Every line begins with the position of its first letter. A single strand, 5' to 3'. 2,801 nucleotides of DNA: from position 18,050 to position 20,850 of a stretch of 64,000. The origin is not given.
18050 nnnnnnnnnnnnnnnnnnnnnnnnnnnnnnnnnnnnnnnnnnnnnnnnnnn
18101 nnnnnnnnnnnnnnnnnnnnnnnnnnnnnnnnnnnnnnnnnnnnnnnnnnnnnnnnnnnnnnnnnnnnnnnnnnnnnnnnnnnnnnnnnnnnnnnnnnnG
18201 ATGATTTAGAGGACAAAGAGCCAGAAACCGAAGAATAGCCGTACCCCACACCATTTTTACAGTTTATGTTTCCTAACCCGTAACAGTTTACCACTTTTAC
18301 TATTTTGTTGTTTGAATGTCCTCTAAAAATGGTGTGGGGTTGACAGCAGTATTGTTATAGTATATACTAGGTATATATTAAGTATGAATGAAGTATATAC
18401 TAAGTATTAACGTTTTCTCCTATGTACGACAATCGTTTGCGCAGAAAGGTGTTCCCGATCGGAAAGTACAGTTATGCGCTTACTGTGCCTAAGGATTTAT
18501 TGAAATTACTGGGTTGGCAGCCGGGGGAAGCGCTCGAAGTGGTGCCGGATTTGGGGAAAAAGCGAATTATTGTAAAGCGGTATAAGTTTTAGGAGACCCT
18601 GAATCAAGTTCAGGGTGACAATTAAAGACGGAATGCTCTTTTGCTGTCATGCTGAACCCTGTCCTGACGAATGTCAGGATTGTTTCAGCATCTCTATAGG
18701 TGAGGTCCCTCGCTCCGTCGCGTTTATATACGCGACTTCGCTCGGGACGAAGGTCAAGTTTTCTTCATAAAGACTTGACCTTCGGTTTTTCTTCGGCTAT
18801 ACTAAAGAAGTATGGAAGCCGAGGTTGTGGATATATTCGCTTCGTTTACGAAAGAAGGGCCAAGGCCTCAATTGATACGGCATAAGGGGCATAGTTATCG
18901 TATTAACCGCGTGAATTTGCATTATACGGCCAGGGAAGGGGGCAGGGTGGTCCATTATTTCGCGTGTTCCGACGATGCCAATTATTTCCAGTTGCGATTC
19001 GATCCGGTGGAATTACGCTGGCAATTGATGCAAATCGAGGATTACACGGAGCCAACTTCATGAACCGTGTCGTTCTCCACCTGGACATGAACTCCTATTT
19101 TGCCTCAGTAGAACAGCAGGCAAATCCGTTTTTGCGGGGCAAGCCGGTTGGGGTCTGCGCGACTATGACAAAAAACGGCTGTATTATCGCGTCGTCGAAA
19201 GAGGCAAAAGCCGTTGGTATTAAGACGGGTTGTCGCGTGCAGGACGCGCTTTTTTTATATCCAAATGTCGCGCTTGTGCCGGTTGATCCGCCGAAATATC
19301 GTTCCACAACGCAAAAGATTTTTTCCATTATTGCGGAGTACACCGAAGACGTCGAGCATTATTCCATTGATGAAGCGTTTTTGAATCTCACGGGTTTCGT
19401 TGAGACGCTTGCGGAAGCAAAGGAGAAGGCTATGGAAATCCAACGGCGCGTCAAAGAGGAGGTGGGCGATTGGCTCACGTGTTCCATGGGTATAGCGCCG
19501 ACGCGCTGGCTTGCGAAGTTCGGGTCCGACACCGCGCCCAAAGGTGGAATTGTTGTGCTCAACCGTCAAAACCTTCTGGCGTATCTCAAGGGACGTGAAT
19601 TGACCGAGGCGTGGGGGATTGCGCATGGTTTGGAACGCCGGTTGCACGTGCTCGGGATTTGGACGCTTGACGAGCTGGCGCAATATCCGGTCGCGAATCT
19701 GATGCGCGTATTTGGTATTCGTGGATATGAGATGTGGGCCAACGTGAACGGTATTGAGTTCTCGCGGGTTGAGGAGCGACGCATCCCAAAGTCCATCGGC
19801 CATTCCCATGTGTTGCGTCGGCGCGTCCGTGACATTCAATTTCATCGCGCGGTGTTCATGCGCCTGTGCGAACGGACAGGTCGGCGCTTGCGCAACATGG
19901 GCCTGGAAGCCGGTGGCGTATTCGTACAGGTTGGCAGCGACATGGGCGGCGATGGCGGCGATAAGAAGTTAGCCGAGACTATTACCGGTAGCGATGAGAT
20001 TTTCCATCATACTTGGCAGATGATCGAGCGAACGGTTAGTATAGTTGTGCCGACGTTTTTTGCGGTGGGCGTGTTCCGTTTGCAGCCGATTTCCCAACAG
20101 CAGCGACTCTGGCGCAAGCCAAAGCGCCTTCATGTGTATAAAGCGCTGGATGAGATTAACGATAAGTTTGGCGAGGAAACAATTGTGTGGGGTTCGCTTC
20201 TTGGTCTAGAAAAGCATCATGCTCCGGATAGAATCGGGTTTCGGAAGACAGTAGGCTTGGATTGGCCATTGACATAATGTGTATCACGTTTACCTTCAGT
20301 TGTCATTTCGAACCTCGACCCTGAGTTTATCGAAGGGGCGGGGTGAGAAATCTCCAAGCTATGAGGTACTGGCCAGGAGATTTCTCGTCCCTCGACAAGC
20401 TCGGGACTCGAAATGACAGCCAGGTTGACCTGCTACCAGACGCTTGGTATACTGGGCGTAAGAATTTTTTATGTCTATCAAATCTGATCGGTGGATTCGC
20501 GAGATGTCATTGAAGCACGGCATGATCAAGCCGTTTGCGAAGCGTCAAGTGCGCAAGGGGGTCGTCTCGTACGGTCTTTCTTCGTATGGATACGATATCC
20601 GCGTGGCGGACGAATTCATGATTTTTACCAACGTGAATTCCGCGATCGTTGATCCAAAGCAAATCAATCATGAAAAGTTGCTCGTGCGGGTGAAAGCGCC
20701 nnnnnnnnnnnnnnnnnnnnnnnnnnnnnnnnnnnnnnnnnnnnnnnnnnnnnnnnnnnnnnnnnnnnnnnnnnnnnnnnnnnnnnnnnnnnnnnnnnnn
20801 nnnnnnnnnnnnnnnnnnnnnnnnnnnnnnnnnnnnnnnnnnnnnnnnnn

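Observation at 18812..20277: Small ORF translationally coupled to dinB (possible Y-family polymerase accessory factor)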

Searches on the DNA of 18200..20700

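Call 74: search_rna_families(source=window, start=18200, end=20700, threshold=evalue, max_evalue=1)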
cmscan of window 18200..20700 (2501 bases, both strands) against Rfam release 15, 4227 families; matches with E-value up to 1: 0.
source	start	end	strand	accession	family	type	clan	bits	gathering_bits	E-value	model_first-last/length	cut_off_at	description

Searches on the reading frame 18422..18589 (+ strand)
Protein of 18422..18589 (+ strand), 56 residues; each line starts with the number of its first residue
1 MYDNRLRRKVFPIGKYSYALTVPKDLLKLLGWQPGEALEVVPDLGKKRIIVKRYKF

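Call 3: search_protein_families(library=pfam, proteins=[window:18422-18589:+], max_evalue=1)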
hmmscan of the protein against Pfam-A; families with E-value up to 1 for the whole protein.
window:18422-18589:+ (56 aa): 3 families
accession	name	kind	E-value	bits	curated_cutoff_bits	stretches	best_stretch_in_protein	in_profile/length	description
PF04014.23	MazE_antitoxin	-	1.4e-06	28.6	24.7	1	17-55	7-44/48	Antidote-toxin recognition MazE, bacterial antitoxin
PF23821.1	DUF7191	-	0.015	15.7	27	1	30-54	37-61/64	Family of unknown function (DUF7191)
PF08922.17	DUF1905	-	0.13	12.8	24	1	6-40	45-79/81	Domain of unknown function (DUF1905)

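Call 4: search_protein_families(library=ncbifam, proteins=[window:18422-18589:+], max_evalue=1)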
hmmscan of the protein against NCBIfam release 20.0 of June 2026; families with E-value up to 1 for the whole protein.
window:18422-18589:+ (56 aa): 2 families
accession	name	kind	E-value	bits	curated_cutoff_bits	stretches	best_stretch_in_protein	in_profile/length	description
TIGR01439.1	lp_hng_hel_AbrB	domain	8.2e-05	22.2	28.3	1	20-55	10-44/44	transcriptional regulator, AbrB family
TIGR02609.1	doc_partner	hypoth_equivalog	0.00084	19.7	55.9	1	8-45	1-37/74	putative addiction module antidote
